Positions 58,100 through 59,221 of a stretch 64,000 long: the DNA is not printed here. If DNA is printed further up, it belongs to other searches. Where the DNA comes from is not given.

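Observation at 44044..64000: Large type IV pilus supercluster with an ABC transporter built into it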

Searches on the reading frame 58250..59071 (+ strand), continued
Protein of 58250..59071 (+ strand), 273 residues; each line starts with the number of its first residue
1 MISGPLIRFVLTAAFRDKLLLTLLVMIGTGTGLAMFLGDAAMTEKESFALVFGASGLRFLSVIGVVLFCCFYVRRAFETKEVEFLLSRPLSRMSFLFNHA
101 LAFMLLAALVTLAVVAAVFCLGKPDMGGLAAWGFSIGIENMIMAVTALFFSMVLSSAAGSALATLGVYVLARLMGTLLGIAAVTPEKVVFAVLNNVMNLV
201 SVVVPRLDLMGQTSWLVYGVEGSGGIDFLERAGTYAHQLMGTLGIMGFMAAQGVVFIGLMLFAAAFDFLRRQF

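Call 53: find_encoding_contigs(protein=P0400, flank=10000, max_places=1)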
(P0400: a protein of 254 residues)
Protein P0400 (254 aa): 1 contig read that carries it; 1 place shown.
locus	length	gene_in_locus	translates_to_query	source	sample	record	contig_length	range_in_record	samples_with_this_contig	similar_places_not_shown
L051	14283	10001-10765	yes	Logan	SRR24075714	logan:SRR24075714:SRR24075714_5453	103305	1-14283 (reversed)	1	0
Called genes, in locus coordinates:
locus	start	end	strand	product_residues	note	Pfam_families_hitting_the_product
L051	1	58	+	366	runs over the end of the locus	PF00482:T2SSF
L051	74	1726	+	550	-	-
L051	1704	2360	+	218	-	-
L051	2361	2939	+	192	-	-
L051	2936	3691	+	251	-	PF00005:ABC_tran, PF13304:AAA_21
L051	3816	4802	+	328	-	PF23914:TPR_CcmH_CycH (faint), PF14559:TPR_19 (faint), PF24575:TPR_Slam (faint), PF07719:TPR_2 (faint), PF13174:TPR_6 (faint), PF13176:TPR_7 (faint), PF13432:TPR_16, PF00515:TPR_1 (weak), +5 more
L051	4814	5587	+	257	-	PF06750:A24_N_bact, PF01478:Peptidase_A24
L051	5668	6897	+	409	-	PF00437:T2SSE, PF00004:AAA (faint), PF13401:AAA_22 (faint)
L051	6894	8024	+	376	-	PF00437:T2SSE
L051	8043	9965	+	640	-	PF00263:Secretin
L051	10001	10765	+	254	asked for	-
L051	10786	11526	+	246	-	-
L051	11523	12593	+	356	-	PF12833:HTH_18, PF00165:HTH_AraC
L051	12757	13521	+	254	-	PF07963:N_methyl (weak)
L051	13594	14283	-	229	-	?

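Call 64: find_related_loci(query=A8, collection=metagenome_contigs, flank=10000)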
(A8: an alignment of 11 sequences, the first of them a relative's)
Query A8 (254 aa) in metagenome_contigs; peptide patterns used: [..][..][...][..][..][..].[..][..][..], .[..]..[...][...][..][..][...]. (x = any residue, [..] = any of these).
320 stretches matched a pattern; 155 encode a relative of the query (tblastn E <= 1e-3); the best 80 are kept; 80 distinct loci.
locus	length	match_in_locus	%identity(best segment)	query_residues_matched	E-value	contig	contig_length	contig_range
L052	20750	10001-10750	50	1-254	3e-68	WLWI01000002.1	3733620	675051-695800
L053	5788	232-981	49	1-254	6e-67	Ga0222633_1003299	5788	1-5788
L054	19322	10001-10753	44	1-254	3e-60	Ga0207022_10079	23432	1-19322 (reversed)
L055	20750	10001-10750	42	1-254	8e-56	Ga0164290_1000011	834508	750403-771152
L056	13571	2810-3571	46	3-254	3e-51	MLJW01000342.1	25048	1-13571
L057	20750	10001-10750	38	1-254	4e-48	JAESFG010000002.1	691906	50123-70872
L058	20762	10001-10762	41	1-254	7e-45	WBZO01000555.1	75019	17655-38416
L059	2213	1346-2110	39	1-254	6e-44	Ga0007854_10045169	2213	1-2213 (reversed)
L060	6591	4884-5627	42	4-254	5e-43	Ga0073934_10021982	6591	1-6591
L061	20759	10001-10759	36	1-254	1e-42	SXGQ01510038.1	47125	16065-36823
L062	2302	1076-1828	41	1-250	2e-42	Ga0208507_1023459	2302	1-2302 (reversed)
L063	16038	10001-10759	33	1-254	2e-42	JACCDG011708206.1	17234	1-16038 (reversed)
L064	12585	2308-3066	34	1-254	5e-42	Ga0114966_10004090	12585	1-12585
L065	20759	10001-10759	43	2-254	7e-42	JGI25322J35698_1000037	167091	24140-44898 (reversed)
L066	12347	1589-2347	33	1-254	1e-41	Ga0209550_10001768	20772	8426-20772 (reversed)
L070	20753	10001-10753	34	7-254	1e-40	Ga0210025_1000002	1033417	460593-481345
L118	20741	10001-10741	33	7-254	8e-33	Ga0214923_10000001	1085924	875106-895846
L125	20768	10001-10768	38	1-254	2e-31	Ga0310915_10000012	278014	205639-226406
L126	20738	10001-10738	31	6-254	6e-32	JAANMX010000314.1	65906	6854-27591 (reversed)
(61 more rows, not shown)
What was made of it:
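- Tried and rejected: It was repeated with a tighter set (call 64).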

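Call 67: search_protein_families(library=pfam, proteins=[L118:3267-3923:+, L118:3893-4723:+, L118:4725-5651:+, L118:5648-6844:-, L118:6923-8215:-, L118:8201-9979:+, L118:10828-11589:+, L118:11583-12434:+, L118:12431-14248:+, L118:14259-14993:+], max_evalue=0.001)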
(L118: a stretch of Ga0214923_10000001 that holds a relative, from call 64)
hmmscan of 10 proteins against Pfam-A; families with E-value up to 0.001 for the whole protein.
L118:3267-3923:+ (218 aa): 1 family
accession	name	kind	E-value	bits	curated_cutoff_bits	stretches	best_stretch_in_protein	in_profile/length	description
PF00923.25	TAL_FSA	-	9.3e-63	212.7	27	1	3-215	1-283/285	Transaldolase/Fructose-6-phosphate aldolase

L118:3893-4723:+ (276 aa): 1 family
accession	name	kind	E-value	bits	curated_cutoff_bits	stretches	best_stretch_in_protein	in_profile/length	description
PF04028.18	DUF374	-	1.6e-14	53.7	26.8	1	116-184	7-68/69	Domain of unknown function (DUF374)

L118:4725-5651:+ (308 aa): 0 families

L118:5648-6844:- (398 aa): 3 families
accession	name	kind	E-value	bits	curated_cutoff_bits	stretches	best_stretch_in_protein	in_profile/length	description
PF02542.21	YgbB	-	1.6e-57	194.6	26.7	1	235-392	2-154/155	YgbB family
PF01128.25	IspD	-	1.3e-56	192.3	27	1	5-222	1-218/221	2-C-methyl-D-erythritol 4-phosphate cytidylyltransferase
PF12804.13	NTP_transf_3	-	1.6e-09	38.6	27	1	7-133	1-121/160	MobA-like NTP transferase domain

L118:6923-8215:- (430 aa): 4 families
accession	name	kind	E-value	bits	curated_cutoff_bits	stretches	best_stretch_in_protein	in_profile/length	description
PF01512.22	Complex1_51K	-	9.3e-50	168.9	31.2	1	47-222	1-149/150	Nuo51 FMN-binding domain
PF10589.14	NADH_4Fe-4S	-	3.3e-33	113.9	23.5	1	336-418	2-84/85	NADH-ubiquinone oxidoreductase-F iron-sulfur binding region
PF22461.2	SLBB_2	-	9.1e-19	67.8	27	1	244-326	1-79/79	SLBB domain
PF10531.15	SLBB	-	2.7e-08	34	27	1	245-294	1-52/55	SLBB domain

L118:8201-9979:+ (592 aa): 1 family
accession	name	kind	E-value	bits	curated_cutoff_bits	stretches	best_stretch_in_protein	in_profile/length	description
PF00263.26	Secretin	-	1.8e-36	125.7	27.5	1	382-567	1-168/169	Bacterial type II and III secretion system protein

L118:10828-11589:+ (253 aa): 0 families

L118:11583-12434:+ (283 aa): 2 families
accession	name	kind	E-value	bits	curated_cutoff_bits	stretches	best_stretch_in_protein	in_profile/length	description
PF01729.25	QRPTase_C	-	3e-60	203.2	23.1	1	112-277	1-169/169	Quinolinate phosphoribosyl transferase, C-terminal domain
PF02749.22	QRPTase_N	-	1.9e-17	63.7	27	1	18-110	1-82/82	Quinolinate phosphoribosyl transferase, N-terminal domain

L118:12431-14248:+ (605 aa): 4 families
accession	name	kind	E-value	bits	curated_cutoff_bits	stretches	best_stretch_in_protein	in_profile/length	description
PF00005.33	ABC_tran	-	4.7e-35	121.6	25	1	357-509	2-137/137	ABC transporter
PF00664.28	ABC_membrane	-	1.2e-14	55.1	28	1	37-293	16-271/274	ABC transporter transmembrane region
PF02463.25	SMC_N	-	9e-09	35.5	40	1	370-550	28-210/220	RecF/RecN/SMC N terminal domain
PF13555.12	AAA_29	-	0.00033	20.8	27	1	355-383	11-39/61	P-loop containing region of AAA domain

L118:14259-14993:+ (244 aa): 3 families
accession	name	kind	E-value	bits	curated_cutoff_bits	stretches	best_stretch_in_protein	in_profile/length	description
PF00483.29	NTP_transferase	-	2.2e-13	50.8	21.2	1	7-126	2-125/245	Nucleotidyl transferase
PF12804.13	NTP_transf_3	-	9.4e-08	32.8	27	1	7-140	1-119/160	MobA-like NTP transferase domain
PF01128.25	IspD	-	6.6e-05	23.2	27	1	7-57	3-50/221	2-C-methyl-D-erythritol 4-phosphate cytidylyltransferase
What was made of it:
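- In low-GC freshwater Alphaproteobacteria the secretin-permease-partner trio stands alone between housekeeping genes (call 67).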

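Call 68: list_cluster_members(proteins=[L052:10001-10753:+, L057:10001-10753:+, L058:10001-10765:+, L061:10001-10762:+, L118:10001-10744:+, L055:10001-10753:+, L065:10001-10762:+, L125:10001-10771:+, L070:10001-10756:+, L126:10001-10741:+])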
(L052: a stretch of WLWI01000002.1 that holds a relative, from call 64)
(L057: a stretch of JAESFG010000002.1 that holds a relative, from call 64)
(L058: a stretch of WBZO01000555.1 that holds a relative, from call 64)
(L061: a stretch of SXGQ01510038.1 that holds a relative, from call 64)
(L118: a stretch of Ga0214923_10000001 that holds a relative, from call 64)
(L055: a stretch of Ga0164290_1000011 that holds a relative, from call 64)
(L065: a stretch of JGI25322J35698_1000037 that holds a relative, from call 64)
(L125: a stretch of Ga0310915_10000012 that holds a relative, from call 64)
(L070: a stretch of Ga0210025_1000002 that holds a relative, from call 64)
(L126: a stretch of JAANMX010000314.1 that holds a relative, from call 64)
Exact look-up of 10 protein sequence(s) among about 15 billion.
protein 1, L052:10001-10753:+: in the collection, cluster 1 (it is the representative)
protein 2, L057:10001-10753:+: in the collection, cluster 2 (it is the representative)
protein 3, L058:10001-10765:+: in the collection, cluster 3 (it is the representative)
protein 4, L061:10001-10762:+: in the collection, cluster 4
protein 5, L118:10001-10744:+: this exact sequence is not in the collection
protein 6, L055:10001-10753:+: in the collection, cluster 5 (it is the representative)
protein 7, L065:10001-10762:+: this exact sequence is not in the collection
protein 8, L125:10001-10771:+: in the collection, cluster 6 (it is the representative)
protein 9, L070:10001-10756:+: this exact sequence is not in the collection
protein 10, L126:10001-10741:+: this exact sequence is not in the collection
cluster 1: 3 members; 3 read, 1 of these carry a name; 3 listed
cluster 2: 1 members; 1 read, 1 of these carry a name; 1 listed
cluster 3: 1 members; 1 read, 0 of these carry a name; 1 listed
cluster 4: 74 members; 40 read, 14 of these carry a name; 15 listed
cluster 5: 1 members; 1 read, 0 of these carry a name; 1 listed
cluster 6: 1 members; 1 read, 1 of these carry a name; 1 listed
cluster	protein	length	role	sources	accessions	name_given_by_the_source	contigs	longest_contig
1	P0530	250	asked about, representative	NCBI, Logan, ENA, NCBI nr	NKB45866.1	MAG: hypothetical protein GKS03_16500 [Alphaproteobacteria bacterium] | hypothetical protein [Alphaproteobacteria bacterium]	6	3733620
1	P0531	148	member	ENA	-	-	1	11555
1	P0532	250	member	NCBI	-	-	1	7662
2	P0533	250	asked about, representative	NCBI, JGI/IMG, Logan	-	hypothetical protein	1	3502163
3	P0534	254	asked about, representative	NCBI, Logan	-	-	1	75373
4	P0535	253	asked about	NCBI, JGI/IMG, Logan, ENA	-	ABC-type transport system involved in multi-copper enzyme maturation permease subunit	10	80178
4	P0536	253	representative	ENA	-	-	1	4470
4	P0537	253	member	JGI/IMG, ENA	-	ABC-type transport system involved in multi-copper enzyme maturation permease subunit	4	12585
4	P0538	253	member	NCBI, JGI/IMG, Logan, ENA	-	ABC-type transport system involved in multi-copper enzyme maturation permease subunit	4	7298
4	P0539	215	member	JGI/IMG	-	ABC-type transport system involved in multi-copper enzyme maturation permease subunit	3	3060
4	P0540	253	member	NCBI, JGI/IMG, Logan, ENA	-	ABC-type transport system involved in multi-copper enzyme maturation permease subunit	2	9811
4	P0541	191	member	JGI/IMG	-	ABC-type transport system involved in multi-copper enzyme maturation permease subunit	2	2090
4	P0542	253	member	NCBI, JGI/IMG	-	hypothetical protein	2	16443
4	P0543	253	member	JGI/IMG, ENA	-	ABC-type transport system involved in multi-copper enzyme maturation permease subunit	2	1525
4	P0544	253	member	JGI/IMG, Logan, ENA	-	ABC-type transport system involved in multi-copper enzyme maturation permease subunit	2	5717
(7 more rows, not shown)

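Call 70: search_solved_structures(query=A7, max_evalue=10, show_alignments=0)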
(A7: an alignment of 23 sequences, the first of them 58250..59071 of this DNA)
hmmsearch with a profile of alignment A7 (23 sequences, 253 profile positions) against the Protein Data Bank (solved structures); distinct sequences matched with E-value up to 10: 11.
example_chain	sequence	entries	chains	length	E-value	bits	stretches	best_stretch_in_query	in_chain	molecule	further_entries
9q2n_A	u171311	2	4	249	0.00046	22.9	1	4-168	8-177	Phenol-soluble modulin export ABC transporter permease subunit PmtD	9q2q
9q2r_A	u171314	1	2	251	0.00047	22.9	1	4-168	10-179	Phenol-soluble modulin export ABC transporter permease subunit PmtD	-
9q1y_A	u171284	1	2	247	0.00053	22.7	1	5-168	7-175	Phenol-soluble modulin export ABC transporter permease subunit PmtD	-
6xjh_A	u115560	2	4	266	0.00056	22.7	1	4-168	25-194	Phenol-soluble modulin export ABC transporter permease subunit PmtD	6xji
9vsa_A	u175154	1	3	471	0.23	14.1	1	37-142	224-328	Vacuolar cation/proton exchanger 1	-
9vsc_A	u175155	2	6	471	0.23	14.1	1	37-142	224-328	Vacuolar cation/proton exchanger 1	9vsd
2ass_C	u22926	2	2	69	1.9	11.1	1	198-231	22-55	Cyclin-dependent kinases regulatory subunit 1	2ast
8or0_G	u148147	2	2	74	2.1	10.9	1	198-231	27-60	Cyclin-dependent kinases regulatory subunit 1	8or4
7b5l_K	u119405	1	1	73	2.1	10.9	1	198-231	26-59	Cyclin-dependent kinases regulatory subunit 1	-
1buh_B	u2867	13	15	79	2.7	10.6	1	198-231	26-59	PROTEIN (CKSHS1 HUMAN) | CYCLIN DEPENDENT KINASE SUBUNIT, TYPE 1 | Cyclin-dependent kinases regulatory subunit 1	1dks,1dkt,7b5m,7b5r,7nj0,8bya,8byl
4yc6_B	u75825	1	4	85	3.2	10.4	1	198-231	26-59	Cyclin-dependent kinases regulatory subunit 1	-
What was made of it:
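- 58250..59071 (+): ABC-2 (type V) permease subunit with six or seven hydrophobic segments. The family profile hits PmtD permease 6xjh at E 4.6e-4 (call 70).
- On ABC transporter, type V / ABC-2 class: The family profile hits PmtD at E 4.6e-4 (call 70).
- The nearest solved permease relative, PmtD, exports membrane-partitioning helical peptides (call 70).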

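Call 88: search_protein_families(library=pfam, proteins=[L002:14142-15473:+, L002:15630-16907:+, L002:16967-19198:+, L049:3200-4084:+], max_evalue=0.01)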
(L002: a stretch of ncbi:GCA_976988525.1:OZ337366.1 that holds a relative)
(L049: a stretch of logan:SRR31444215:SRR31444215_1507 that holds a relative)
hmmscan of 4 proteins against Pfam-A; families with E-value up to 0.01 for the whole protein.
L002:14142-15473:+ (443 aa): 1 family
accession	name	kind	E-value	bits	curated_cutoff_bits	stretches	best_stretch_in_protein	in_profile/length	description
PF07963.17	N_methyl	-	7e-06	25.8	21.2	1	11-36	2-27/27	Prokaryotic N-terminal methylation motif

L002:15630-16907:+ (425 aa): 1 family
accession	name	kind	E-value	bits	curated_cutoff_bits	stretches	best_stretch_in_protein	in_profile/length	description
PF07963.17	N_methyl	-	0.0052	16.8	21.2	0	19-45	1-27/27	Prokaryotic N-terminal methylation motif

L002:16967-19198:+ (743 aa): 1 family
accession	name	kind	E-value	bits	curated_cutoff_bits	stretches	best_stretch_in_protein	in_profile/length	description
PF07963.17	N_methyl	-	1.5e-05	24.8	21.2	1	16-37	4-25/27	Prokaryotic N-terminal methylation motif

L049:3200-4084:+ (294 aa): 0 families

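Call 91: list_cluster_members(proteins=[L118:6923-8215:-, L118:5648-6844:-, L118:11583-12434:+, L118:3267-3923:+, L061:7010-8284:-, L061:5790-6992:-, L061:11524-12390:+, L061:2734-4560:+, L118:12431-14248:+, L061:12483-14294:+])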
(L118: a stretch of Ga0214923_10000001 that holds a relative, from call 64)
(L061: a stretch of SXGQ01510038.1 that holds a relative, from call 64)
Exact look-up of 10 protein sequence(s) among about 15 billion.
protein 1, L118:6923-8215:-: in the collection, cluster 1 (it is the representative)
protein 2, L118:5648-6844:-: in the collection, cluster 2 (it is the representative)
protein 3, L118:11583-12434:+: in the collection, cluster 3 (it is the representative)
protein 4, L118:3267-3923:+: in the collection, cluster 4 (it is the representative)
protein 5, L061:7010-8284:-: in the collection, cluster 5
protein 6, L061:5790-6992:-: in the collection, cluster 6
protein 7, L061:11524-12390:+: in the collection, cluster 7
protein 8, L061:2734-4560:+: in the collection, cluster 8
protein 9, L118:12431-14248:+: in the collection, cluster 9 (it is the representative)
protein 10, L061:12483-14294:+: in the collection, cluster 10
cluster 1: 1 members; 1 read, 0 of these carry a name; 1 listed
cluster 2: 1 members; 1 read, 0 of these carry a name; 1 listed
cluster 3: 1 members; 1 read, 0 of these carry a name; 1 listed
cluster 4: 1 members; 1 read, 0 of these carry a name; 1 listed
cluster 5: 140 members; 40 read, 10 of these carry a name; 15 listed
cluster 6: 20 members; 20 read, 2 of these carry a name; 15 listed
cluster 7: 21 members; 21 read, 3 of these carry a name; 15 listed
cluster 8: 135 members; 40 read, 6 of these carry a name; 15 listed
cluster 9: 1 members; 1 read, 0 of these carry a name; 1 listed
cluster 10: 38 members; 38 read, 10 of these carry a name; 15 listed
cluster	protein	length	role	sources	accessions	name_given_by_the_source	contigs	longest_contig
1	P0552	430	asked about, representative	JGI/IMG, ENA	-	-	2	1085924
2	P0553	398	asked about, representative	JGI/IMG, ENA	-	-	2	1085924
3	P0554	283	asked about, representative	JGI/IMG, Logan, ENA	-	-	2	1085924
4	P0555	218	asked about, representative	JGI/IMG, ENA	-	-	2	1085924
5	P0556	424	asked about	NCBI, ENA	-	-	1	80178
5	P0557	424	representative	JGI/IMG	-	NADH-quinone oxidoreductase subunit F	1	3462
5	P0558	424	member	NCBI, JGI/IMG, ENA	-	NADH-quinone oxidoreductase subunit F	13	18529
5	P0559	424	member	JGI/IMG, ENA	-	NADH-quinone oxidoreductase subunit F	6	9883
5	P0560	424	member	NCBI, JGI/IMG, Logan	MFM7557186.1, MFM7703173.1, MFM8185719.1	MAG: NADH-quinone oxidoreductase subunit NuoF [Alphaproteobacteria bacterium]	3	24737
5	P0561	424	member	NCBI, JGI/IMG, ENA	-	NADH-quinone oxidoreductase subunit F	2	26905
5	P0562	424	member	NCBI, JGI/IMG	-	NADH-quinone oxidoreductase subunit F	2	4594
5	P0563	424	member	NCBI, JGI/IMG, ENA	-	NADH-quinone oxidoreductase subunit F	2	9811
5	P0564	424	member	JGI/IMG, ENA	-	NADH-quinone oxidoreductase subunit F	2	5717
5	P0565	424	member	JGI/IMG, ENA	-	NADH-quinone oxidoreductase subunit F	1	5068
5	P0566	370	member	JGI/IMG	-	NADH-quinone oxidoreductase subunit F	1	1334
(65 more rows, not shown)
